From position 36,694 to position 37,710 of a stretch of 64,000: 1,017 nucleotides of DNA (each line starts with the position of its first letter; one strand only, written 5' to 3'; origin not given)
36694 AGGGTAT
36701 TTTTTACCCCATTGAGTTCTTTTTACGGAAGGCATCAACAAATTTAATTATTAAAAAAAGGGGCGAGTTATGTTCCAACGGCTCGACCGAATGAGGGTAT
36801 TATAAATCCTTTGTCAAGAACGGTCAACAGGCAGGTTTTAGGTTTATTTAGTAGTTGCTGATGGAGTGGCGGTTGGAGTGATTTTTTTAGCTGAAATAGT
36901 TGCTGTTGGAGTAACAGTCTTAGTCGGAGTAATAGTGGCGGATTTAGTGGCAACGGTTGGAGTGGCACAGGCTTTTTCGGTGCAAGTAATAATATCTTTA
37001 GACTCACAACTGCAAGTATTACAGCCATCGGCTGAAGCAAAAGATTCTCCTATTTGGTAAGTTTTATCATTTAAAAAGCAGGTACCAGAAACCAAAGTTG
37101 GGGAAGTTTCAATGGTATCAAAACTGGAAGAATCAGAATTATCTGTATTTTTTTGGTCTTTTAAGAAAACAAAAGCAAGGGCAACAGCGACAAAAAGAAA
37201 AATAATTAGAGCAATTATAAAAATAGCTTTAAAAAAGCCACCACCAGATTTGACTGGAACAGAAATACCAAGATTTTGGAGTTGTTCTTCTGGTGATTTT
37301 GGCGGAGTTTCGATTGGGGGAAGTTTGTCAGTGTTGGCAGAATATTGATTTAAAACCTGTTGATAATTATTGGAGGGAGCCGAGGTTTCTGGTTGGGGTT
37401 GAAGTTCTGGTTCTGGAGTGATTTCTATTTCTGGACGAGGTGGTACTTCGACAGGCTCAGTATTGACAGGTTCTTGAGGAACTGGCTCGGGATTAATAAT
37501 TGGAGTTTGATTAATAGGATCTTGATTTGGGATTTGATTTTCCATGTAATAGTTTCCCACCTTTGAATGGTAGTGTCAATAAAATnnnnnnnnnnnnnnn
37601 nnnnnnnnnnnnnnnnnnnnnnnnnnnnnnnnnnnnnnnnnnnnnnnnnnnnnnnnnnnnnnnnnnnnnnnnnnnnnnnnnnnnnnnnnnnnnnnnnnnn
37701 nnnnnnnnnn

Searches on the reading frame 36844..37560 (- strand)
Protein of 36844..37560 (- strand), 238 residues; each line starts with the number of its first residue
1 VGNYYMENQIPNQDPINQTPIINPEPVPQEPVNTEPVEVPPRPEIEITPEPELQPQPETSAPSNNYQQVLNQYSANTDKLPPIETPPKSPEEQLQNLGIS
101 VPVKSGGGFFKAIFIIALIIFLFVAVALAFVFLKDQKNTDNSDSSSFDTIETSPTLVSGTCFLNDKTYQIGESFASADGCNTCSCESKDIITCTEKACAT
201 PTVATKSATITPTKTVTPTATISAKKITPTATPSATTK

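Call 44: search_protein_families(library=pfam, proteins=[window:36844-37560:-], max_evalue=0.001)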
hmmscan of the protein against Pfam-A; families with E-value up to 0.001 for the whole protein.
window:36844-37560:- (238 aa): 2 families
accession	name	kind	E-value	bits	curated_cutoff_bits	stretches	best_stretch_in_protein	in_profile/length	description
PF05375.19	Pacifastin_I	-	6.9e-06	26.1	27.9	1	171-200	5-32/40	Pacifastin inhibitor (LCMII)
PF00093.24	VWC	-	0.00038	21.1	27.6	1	161-204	1-42/57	von Willebrand factor type C domain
